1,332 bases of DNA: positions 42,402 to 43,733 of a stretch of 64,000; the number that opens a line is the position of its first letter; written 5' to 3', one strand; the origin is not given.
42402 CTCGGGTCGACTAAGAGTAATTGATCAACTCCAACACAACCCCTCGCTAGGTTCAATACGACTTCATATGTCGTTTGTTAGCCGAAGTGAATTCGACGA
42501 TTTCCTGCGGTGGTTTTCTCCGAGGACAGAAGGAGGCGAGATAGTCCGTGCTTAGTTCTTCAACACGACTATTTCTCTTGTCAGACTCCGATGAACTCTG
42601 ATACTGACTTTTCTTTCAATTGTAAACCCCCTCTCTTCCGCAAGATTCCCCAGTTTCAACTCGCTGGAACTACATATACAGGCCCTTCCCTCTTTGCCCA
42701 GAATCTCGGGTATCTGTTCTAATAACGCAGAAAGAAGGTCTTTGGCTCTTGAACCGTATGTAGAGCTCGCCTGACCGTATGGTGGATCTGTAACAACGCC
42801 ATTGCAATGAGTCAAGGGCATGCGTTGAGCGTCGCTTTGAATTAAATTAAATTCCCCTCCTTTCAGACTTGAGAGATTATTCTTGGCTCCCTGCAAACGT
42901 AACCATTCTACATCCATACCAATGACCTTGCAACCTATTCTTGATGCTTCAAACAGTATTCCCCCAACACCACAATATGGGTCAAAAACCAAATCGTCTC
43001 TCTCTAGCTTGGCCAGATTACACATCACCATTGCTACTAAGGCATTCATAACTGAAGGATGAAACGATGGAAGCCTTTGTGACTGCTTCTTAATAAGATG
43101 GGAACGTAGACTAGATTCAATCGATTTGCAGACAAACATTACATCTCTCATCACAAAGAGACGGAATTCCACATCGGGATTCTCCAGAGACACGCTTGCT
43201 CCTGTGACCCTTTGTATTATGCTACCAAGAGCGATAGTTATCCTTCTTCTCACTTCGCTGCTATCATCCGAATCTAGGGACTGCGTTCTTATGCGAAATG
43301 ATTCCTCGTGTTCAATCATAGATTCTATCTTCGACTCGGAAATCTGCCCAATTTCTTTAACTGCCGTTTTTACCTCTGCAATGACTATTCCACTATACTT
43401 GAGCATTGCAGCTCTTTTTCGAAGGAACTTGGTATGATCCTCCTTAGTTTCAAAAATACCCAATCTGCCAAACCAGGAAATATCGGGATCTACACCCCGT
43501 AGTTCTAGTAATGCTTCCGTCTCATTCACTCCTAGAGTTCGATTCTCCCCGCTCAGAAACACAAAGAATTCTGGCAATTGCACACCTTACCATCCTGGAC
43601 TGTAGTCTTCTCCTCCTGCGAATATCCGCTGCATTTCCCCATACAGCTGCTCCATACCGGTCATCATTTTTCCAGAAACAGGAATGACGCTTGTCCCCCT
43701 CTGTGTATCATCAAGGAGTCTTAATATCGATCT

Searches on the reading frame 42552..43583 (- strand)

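Call 46: search_protein_families(library=pfam, proteins=[window:42552-43583:-], max_evalue=0.0001)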
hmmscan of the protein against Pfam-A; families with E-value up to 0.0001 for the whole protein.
window:42552-43583:- (343 aa): 3 families
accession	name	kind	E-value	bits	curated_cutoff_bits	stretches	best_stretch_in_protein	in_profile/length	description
PF01170.24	UPF0020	-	3.9e-23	82.6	22.3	1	172-337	5-196/197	RMKL-like, methyltransferase domain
PF13847.12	Methyltransf_31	-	4.6e-05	23.6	27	0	199-307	7-113/145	Methyltransferase domain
PF01555.25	N6_N4_Mtase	-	5.2e-05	23.7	26.7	0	191-231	177-217/221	DNA methylase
